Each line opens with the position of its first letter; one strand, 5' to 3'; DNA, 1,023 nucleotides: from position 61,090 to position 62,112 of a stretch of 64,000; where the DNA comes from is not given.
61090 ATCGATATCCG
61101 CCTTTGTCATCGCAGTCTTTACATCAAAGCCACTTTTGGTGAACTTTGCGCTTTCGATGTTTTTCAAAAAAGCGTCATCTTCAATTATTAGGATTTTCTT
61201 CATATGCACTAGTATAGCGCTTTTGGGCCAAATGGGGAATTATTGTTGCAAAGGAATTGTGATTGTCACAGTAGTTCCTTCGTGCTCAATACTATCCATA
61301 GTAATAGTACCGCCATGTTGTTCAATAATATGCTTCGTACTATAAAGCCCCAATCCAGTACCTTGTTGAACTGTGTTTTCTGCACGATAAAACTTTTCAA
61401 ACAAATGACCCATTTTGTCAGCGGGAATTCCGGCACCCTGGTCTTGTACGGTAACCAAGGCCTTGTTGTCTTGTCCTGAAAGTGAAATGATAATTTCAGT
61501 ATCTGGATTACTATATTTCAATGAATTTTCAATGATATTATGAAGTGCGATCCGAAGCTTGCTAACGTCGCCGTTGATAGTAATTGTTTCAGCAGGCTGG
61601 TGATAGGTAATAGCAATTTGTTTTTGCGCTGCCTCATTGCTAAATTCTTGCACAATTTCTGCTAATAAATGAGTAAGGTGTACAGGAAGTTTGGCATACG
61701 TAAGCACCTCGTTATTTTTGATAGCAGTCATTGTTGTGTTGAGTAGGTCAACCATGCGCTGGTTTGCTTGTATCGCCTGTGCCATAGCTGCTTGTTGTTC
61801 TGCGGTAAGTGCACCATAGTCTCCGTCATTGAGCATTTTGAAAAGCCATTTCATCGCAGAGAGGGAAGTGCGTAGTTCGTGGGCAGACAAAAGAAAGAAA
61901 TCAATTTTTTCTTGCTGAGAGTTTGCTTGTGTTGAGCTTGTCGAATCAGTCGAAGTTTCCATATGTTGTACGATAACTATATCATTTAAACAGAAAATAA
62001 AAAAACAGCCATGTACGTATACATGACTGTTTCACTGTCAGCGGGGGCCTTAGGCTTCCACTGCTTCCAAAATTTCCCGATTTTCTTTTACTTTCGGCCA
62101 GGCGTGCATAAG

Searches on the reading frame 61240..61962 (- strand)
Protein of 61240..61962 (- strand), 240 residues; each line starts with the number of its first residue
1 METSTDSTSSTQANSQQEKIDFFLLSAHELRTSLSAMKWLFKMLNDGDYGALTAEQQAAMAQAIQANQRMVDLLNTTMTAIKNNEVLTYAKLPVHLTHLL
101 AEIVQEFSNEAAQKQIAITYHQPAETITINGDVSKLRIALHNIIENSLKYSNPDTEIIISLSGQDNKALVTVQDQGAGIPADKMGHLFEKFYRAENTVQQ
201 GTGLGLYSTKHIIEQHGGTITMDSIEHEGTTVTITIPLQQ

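Call 56: find_encoding_contigs(protein=window:61240-61962:-, flank=10000, max_places=2)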
Protein window:61240-61962:- (240 aa): 2 contigs read that carry it; 1 place shown.
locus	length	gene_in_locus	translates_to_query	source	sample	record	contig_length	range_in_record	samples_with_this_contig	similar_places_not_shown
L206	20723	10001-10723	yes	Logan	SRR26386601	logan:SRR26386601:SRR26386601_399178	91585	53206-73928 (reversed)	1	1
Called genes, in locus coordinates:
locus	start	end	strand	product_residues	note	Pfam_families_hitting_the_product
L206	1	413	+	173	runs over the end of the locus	-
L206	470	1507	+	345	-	PF05697:Trigger_N, PF05698:Trigger_C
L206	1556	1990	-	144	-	-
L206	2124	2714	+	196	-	PF00574:CLP_protease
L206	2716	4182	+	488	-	PF12072:RNase_Y_N, PF01966:HD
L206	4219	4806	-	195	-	-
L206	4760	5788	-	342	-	PF02152:FolB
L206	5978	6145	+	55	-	-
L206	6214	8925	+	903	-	PF26449:DUF8128, PF02534:T4SS-DNA_transf (faint), PF10412:TrwB_AAD_bind (faint), PF12696:TraG-D_C (weak)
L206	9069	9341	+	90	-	PF00216:Bac_DNA_binding, PF18291:HU-HIG (weak)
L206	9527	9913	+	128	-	-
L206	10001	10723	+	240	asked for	PF00512:HisKA (weak), PF02518:HATPase_c, PF14501:HATPase_c_5 (weak)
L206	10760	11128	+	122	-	PF00072:Response_reg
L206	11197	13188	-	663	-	PF13715:CarbopepD_reg_2 (faint), PF13620:CarboxypepD_reg, PF17210:SdrD_B (faint)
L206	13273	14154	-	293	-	-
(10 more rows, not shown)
